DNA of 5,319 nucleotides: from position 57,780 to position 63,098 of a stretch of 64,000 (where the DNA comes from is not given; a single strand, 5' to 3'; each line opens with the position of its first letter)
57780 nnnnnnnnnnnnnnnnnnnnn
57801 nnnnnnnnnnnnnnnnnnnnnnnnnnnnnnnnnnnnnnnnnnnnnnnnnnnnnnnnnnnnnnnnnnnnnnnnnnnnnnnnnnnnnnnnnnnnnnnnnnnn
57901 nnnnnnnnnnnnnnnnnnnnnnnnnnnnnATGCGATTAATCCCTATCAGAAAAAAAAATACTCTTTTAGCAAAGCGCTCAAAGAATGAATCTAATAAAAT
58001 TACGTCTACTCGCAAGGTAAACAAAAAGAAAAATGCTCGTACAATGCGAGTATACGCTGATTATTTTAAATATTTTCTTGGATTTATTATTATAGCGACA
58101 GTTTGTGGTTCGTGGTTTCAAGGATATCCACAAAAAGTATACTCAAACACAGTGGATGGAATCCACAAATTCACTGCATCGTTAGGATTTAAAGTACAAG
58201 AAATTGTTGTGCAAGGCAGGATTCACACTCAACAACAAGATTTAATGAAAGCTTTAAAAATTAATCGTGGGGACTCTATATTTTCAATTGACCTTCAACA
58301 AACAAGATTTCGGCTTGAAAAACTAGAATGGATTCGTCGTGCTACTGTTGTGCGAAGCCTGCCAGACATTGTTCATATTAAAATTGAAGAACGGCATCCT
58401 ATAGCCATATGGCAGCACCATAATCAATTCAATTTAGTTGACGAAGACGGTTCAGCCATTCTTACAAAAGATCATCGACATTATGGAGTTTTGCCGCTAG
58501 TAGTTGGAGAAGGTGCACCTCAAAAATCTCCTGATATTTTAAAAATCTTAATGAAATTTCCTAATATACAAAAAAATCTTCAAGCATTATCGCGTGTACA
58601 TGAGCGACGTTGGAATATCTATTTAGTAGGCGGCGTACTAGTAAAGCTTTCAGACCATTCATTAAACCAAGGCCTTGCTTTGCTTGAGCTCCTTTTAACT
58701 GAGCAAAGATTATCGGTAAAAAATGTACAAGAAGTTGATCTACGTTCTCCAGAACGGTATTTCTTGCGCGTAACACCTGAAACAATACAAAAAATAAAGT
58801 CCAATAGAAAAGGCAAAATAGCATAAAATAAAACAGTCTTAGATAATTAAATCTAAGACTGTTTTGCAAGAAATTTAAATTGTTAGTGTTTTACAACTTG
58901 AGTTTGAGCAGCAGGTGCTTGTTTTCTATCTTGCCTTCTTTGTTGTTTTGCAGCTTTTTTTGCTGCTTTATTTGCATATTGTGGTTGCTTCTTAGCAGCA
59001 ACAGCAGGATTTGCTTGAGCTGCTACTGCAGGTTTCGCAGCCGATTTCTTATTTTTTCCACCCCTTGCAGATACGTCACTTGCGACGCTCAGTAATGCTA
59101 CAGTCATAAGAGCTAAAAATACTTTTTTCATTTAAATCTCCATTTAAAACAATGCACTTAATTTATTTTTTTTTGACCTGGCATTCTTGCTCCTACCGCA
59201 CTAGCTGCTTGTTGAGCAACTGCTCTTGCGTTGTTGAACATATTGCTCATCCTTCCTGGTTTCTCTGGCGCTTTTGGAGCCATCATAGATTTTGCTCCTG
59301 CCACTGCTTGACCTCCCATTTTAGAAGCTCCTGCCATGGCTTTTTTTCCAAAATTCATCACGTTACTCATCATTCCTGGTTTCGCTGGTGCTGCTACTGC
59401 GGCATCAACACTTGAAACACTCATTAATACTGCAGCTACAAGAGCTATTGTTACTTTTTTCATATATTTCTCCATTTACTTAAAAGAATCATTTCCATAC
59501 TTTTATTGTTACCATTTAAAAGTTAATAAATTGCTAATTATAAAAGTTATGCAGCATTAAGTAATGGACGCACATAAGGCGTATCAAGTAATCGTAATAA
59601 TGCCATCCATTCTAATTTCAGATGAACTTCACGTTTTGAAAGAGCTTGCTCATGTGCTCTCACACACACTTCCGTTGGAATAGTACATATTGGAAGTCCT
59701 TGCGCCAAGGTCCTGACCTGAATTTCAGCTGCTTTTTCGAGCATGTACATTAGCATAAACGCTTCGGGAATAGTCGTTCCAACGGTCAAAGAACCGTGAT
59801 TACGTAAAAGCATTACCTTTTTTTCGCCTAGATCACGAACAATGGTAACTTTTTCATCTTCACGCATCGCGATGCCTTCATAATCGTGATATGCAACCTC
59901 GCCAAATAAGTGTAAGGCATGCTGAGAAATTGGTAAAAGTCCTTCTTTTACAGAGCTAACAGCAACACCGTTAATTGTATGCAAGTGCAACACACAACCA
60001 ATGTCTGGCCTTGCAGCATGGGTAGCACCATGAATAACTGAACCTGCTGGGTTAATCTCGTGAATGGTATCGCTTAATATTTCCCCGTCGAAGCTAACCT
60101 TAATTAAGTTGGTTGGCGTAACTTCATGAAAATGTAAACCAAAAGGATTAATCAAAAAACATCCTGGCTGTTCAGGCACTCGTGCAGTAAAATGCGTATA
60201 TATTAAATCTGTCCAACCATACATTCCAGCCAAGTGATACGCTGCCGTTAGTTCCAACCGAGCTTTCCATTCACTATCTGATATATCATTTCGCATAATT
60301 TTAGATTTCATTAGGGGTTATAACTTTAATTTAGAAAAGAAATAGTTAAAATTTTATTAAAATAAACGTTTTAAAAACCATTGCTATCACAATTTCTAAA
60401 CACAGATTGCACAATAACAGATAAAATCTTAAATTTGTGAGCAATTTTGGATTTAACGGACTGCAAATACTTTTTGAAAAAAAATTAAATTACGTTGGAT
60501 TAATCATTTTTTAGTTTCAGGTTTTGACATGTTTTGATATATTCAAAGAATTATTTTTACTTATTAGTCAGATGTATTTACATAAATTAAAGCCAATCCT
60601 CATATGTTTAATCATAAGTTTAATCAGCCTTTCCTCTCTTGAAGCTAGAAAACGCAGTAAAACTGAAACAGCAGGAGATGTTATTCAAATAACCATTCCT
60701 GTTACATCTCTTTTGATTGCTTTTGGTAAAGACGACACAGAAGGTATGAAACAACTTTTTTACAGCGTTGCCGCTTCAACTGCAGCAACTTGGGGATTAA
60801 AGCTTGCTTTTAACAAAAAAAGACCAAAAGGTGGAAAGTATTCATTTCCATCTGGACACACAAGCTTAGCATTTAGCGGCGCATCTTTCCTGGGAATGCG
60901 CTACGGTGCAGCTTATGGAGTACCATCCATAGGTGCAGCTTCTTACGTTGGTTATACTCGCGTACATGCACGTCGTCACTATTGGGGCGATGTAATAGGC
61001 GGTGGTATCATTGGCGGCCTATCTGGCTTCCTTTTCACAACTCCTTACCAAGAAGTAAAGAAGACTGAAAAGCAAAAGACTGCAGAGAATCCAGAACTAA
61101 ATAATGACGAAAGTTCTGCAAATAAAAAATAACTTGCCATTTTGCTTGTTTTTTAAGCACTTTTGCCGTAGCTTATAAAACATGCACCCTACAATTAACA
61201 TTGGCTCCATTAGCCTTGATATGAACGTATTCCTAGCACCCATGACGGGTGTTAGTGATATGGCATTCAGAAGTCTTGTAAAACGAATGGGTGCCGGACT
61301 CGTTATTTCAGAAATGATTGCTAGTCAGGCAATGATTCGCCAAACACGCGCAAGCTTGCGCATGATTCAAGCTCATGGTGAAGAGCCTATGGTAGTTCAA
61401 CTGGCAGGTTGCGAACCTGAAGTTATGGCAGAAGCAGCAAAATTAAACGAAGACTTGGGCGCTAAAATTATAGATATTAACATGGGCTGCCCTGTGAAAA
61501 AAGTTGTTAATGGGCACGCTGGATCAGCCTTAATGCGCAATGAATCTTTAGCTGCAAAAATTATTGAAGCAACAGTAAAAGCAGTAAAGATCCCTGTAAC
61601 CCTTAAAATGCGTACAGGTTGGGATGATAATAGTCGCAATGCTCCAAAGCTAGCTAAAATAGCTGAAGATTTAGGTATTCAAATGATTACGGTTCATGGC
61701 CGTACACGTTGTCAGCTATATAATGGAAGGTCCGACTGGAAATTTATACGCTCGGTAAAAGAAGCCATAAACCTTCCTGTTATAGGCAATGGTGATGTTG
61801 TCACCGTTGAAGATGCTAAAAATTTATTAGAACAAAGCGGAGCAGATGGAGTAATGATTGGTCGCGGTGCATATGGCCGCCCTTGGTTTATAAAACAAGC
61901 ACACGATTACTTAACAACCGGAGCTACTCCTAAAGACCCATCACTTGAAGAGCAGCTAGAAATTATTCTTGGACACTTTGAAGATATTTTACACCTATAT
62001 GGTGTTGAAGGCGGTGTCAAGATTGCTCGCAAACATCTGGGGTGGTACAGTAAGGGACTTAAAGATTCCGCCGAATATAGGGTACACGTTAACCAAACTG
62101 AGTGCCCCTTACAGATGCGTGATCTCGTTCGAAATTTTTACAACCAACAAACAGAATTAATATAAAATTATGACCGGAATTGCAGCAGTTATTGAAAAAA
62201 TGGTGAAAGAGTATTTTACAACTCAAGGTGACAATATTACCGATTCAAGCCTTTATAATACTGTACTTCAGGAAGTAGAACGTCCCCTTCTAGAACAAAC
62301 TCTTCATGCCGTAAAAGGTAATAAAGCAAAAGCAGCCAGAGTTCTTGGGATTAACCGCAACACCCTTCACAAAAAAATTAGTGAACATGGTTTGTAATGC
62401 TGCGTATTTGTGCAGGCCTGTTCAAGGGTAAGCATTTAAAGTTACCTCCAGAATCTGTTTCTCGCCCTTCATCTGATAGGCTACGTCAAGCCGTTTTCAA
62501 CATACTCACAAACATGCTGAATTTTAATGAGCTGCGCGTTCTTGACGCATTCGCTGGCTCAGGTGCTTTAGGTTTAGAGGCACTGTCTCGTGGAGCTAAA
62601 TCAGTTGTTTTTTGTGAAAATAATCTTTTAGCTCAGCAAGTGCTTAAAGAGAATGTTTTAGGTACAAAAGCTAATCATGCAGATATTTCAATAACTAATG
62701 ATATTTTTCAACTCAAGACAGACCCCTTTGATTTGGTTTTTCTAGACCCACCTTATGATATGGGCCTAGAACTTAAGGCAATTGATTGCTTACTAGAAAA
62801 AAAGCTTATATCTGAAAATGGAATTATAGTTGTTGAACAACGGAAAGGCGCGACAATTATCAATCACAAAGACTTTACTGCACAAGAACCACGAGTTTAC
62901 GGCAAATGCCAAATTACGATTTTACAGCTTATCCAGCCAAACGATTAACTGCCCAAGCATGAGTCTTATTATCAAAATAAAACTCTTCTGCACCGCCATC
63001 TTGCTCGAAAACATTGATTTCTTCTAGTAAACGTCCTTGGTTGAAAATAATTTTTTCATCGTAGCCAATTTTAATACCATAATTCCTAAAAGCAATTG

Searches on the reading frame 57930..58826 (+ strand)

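Call 8: search_protein_families(library=pfam, proteins=[window:57930-58826:+], max_evalue=0.001)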
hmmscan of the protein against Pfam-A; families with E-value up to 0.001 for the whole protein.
window:57930-58826:+ (298 aa): 2 families
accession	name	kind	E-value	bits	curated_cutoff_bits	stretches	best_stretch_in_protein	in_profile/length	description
PF08478.15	POTRA_1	-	3.6e-19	69.2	23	1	87-155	1-69/69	POTRA domain, FtsQ-type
PF03799.20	FtsQ_DivIB_C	-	3.4e-15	57.3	21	1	159-272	1-114/114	Cell division protein FtsQ/DivIB, C-terminal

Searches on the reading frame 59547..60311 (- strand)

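Call 8: search_protein_families(library=pfam, proteins=[window:59547-60311:-], max_evalue=0.001)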
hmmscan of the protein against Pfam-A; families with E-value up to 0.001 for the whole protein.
window:59547-60311:- (254 aa): 1 family
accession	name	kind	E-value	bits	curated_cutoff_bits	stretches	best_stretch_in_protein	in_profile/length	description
PF00596.27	Aldolase_II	-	6.5e-47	160.2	22.2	1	20-199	2-183/183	Class II Aldolase and Adducin N-terminal domain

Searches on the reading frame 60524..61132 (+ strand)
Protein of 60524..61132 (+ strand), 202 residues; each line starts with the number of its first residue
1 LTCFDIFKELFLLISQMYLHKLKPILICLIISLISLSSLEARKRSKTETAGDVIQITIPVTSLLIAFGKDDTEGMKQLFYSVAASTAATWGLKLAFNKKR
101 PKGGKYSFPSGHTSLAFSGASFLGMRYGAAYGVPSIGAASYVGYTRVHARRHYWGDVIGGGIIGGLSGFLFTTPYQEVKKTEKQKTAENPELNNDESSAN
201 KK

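Call 17: search_protein_families(library=pfam, proteins=[window:60524-61132:+], max_evalue=0.01)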
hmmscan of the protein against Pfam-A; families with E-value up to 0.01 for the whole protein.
window:60524-61132:+ (202 aa): 1 family
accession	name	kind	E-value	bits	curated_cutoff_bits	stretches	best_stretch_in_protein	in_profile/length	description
PF01569.27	PAP2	-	4.2e-12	46.4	27.2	1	105-173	48-123/130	PAP2 superfamily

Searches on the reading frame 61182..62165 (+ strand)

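Call 17: search_protein_families(library=pfam, proteins=[window:61182-62165:+], max_evalue=0.01)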
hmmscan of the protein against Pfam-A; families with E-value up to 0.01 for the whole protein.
window:61182-62165:+ (327 aa): 6 families
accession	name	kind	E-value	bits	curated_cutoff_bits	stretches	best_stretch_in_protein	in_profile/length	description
PF01207.24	Dus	-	9.4e-102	340.7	20.4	1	18-309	2-295/311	Dihydrouridine synthase (Dus)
PF01180.27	DHO_dh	-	2.6e-07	30.6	27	0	187-244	228-287/291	Dihydroorotate dehydrogenase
PF04131.20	NanE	-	0.00086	19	27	0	159-238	106-183/192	Putative N-acetylmannosamine-6-phosphate epimerase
PF00977.27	His_biosynth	-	0.0012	18.8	23.6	0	116-141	53-78/228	Histidine biosynthesis protein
PF01791.15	DeoC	-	0.0034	17.5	23.8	0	79-231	145-227/229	DeoC/LacD family aldolase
PF00478.31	IMPDH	-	0.0074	15.8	25.6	0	185-230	132-176/345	IMP dehydrogenase / GMP reductase domain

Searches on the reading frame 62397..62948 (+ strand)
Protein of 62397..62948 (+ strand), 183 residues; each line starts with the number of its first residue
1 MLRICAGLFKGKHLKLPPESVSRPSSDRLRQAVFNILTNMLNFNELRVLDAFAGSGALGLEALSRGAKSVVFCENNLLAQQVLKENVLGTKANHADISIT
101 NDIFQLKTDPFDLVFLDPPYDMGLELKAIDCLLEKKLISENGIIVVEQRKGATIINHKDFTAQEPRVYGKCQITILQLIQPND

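Call 17: search_protein_families(library=pfam, proteins=[window:62397-62948:+], max_evalue=0.01)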
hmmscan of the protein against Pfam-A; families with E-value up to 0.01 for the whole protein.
window:62397-62948:+ (183 aa): 5 families
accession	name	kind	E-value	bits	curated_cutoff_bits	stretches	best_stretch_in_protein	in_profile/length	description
PF03602.21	Cons_hypoth95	-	1.3e-44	152.5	24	1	2-176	1-181/182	Conserved hypothetical protein 95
PF05175.20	MTS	-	9.8e-08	32.2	23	1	36-130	22-120/170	Methyltransferase small domain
PF01555.25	N6_N4_Mtase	-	0.00093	19.6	26.7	0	48-74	185-210/221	DNA methylase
PF02086.21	MethyltransfD12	-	0.0014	18.9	22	0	102-121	166-186/253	D12 class N6 adenine-specific DNA methyltransferase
PF06325.19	PrmA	-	0.0038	17.2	22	1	39-114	157-230/296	Ribosomal protein L11 methyltransferase (PrmA)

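Call 82: find_encoding_contigs(protein=window:62397-62948:+, flank=10000, max_places=3)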
Protein window:62397-62948:+ (183 aa): no gene with exactly this product is on record in the collection.
